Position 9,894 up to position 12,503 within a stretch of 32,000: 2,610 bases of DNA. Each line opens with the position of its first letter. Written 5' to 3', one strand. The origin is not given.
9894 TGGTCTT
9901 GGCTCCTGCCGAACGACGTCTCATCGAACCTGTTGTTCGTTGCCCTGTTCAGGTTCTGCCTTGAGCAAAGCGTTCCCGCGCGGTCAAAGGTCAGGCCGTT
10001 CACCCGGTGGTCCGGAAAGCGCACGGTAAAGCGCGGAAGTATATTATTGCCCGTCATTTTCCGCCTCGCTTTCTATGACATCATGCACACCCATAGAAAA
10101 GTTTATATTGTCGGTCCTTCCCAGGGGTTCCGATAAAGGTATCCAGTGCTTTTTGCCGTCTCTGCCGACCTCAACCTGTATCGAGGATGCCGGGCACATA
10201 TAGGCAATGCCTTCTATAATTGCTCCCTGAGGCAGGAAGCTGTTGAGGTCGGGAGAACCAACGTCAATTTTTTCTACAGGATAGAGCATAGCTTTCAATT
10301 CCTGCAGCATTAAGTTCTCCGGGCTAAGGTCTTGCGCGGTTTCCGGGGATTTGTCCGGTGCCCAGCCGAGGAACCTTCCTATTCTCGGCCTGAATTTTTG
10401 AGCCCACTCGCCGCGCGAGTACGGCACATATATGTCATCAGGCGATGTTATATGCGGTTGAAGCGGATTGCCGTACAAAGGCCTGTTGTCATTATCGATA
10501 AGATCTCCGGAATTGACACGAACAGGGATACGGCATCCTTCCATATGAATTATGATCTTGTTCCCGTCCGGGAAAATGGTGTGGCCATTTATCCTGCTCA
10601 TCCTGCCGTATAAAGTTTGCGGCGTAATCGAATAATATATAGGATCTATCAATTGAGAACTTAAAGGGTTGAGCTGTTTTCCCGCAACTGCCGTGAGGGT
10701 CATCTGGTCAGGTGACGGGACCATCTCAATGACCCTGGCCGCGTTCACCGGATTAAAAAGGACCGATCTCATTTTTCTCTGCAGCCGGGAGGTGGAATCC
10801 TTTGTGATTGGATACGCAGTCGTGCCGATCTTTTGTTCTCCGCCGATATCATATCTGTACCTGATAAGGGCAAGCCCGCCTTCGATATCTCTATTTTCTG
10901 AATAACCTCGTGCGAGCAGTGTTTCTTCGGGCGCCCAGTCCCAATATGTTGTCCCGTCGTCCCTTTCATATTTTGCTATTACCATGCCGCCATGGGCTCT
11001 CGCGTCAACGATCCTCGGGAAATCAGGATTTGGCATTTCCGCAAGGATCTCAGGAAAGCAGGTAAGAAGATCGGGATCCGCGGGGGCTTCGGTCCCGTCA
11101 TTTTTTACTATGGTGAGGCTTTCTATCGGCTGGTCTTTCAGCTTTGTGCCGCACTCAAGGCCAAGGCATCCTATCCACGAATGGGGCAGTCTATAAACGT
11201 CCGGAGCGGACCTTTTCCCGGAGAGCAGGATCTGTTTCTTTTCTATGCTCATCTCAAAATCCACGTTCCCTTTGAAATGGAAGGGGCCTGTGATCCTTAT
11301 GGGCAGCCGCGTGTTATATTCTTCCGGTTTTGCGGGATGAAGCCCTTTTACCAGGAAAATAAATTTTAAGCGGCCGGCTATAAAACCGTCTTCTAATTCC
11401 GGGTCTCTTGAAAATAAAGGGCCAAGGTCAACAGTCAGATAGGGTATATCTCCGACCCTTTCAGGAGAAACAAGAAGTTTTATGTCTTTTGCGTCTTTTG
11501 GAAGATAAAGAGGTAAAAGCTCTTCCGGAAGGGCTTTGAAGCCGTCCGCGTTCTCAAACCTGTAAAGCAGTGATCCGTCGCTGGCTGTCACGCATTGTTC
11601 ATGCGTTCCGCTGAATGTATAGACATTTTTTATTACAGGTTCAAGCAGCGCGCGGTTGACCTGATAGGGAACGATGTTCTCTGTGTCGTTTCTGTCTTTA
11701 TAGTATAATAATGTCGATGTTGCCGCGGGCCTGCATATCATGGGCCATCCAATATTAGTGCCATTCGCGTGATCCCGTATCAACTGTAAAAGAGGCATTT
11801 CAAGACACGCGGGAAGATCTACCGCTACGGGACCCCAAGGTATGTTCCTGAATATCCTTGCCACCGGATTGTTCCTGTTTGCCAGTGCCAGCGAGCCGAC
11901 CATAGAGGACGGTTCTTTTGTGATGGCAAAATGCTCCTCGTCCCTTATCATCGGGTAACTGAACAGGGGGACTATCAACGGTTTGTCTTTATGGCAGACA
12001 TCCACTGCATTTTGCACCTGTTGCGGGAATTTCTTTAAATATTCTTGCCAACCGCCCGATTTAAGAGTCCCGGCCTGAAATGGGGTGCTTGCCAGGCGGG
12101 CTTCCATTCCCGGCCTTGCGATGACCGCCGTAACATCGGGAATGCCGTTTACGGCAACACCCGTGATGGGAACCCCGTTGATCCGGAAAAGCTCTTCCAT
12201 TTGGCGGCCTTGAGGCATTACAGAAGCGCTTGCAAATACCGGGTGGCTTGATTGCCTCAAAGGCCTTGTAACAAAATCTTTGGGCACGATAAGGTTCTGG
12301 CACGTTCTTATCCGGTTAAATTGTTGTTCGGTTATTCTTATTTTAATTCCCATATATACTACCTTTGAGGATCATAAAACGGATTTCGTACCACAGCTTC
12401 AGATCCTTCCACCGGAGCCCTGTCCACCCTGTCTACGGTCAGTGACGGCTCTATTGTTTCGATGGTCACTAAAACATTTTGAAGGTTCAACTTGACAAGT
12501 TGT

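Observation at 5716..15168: Tightly coupled four-gene operon of very large ORFan proteins (892, 769, 919 and 526 aa): candidate undescribed membrane machine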

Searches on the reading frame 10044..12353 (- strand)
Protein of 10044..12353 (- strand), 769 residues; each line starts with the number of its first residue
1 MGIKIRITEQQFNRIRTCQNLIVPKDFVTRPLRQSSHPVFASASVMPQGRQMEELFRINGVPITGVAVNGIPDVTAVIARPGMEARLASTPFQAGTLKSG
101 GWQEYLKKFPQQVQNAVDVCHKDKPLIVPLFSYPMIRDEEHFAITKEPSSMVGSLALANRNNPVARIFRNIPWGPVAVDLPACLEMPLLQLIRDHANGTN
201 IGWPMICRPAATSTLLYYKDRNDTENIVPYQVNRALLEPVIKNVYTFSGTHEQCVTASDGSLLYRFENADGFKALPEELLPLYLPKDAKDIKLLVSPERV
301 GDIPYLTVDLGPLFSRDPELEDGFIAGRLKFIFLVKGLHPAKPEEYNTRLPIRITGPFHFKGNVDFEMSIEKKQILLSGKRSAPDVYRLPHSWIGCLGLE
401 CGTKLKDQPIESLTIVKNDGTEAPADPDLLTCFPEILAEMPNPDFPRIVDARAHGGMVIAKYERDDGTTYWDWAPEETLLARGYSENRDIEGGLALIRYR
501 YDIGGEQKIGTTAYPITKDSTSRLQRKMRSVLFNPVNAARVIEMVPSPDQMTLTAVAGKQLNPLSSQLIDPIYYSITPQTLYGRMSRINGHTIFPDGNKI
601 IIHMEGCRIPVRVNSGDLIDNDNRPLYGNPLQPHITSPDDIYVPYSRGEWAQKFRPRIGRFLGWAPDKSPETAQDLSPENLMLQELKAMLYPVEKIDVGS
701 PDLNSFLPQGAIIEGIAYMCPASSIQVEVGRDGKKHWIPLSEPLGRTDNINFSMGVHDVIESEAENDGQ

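Call 3: search_protein_families(library=pfam, proteins=[window:10044-12353:-], max_evalue=0.1)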
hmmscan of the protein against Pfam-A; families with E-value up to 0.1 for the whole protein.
window:10044-12353:- (769 aa): 0 families

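Call 8: search_protein_families(library=ncbifam, proteins=[window:10044-12353:-], max_evalue=0.1)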
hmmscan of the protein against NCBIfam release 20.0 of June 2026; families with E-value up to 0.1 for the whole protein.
window:10044-12353:- (769 aa): 0 families

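Call 9: search_protein_families(library=padloc, proteins=[window:10044-12353:-], max_evalue=0.1)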
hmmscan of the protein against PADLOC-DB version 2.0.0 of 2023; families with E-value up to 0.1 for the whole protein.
window:10044-12353:- (769 aa): 0 families

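Call 10: search_protein_families(library=phrogs, proteins=[window:10044-12353:-], max_evalue=0.1)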
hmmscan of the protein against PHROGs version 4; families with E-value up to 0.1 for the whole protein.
window:10044-12353:- (769 aa): 0 families

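Call 23: search_protein_families(library=pfam, proteins=[L001:14060-14359:+, L001:14482-20664:+, L001:20805-22454:+], max_evalue=0.1)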
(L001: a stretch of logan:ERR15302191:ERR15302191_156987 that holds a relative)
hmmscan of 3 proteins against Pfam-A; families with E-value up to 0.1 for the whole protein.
L001:14060-14359:+ (99 aa): 2 families
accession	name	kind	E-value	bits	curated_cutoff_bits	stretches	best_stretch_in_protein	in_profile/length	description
PF13499.12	EF-hand_7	-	0.0039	17.9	30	1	13-44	2-36/67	EF-hand domain pair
PF13405.12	EF-hand_6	-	0.033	14.4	25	0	16-39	3-26/30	EF-hand domain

L001:14482-20664:+ (2060 aa): 1 family
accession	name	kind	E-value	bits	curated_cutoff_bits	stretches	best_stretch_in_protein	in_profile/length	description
PF23914.1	TPR_CcmH_CycH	-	0.0046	17.3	42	0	562-623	55-116/158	Cytochrome c-type biogenesis protein H TPR domain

L001:20805-22454:+ (549 aa): 0 families

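Call 43: search_protein_families(library=pfam, proteins=[P0011, P0012, P0013, P0014, P0015, P0016, L004:3545-5083:+, L004:5171-6715:+, L004:1-1158:+], max_evalue=0.01)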
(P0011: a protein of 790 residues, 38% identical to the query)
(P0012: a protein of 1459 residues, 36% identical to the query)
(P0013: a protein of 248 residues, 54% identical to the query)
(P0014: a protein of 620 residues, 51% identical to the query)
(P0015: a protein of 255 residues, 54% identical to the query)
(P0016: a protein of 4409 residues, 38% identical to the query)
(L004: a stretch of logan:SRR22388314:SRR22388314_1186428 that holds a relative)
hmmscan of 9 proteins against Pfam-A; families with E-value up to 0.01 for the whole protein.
P0011 (790 aa): 0 families

P0012 (1459 aa): 1 family
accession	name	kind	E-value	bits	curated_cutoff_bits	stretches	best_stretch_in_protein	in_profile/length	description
PF02156.21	Glyco_hydro_26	-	2.7e-09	37.3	20.2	1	121-177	174-232/311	Glycosyl hydrolase family 26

P0013 (248 aa): 0 families

P0014 (620 aa): 0 families

P0015 (255 aa): 0 families

P0016 (4409 aa): 1 family
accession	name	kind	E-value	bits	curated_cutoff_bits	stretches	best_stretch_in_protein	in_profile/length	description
PF07517.20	SecA_DEAD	-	1.5e-11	44.5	24.6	1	1822-2109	79-265/290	SecA DEAD-like domain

L004:3545-5083:+ (512 aa): 2 families
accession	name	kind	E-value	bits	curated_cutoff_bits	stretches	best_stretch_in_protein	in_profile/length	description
PF14559.12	TPR_19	-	0.00014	22.6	25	0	135-167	24-56/68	Tetratricopeptide repeat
PF07719.23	TPR_2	-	0.0062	17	27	0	140-162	5-27/34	Tetratricopeptide repeat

L004:5171-6715:+ (514 aa): 0 families

L004:1-1158:+ (385 aa): 0 families

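Call 103: search_protein_families(library=padloc, proteins=[P0011, P0017, P0018, L004:1-1158:+, L001:14482-20664:+, L001:20805-22454:+, L001:14060-14359:+], max_evalue=0.1)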
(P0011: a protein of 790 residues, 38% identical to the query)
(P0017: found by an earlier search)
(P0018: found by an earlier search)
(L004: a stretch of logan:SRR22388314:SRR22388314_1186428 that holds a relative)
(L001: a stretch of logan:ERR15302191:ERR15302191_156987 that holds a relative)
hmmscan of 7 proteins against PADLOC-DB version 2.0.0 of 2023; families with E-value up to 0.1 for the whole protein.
P0011 (790 aa): 0 families

P0017 (512 aa): 0 families

P0018 (514 aa): 0 families

L004:1-1158:+ (385 aa): 0 families

L001:14482-20664:+ (2060 aa): 0 families

L001:20805-22454:+ (549 aa): 0 families

L001:14060-14359:+ (99 aa): 0 families

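Call 104: search_protein_families(library=ncbifam, proteins=[P0011, P0017, P0018, L004:1-1158:+, L001:14482-20664:+, L001:20805-22454:+, L001:14060-14359:+], max_evalue=0.1)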
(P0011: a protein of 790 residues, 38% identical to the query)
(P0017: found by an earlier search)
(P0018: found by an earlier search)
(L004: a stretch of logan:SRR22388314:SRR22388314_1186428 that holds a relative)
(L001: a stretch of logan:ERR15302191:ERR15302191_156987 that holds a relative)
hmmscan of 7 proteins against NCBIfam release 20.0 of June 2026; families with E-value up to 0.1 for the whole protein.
P0011 (790 aa): 0 families

P0017 (512 aa): 1 family
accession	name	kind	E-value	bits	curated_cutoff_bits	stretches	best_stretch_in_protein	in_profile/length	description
TIGR01288.1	nodI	equivalog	0.038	13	424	1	399-459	67-125/303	nodulation factor ABC transporter ATP-binding protein NodI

P0018 (514 aa): 1 family
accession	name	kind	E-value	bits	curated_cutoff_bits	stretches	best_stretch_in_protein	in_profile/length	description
NF047777.1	LIC_11502_fam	equivalog_domain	0.067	13.8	75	0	373-406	3-36/82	LIC_11502 family protein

L004:1-1158:+ (385 aa): 0 families

L001:14482-20664:+ (2060 aa): 0 families

L001:20805-22454:+ (549 aa): 0 families

L001:14060-14359:+ (99 aa): 1 family
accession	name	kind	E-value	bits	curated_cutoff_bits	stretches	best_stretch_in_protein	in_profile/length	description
NF041410.1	XopAW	subfamily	0.0092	15.8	120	1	17-58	30-75/235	XopAW family type III secretion system calcium-binding effector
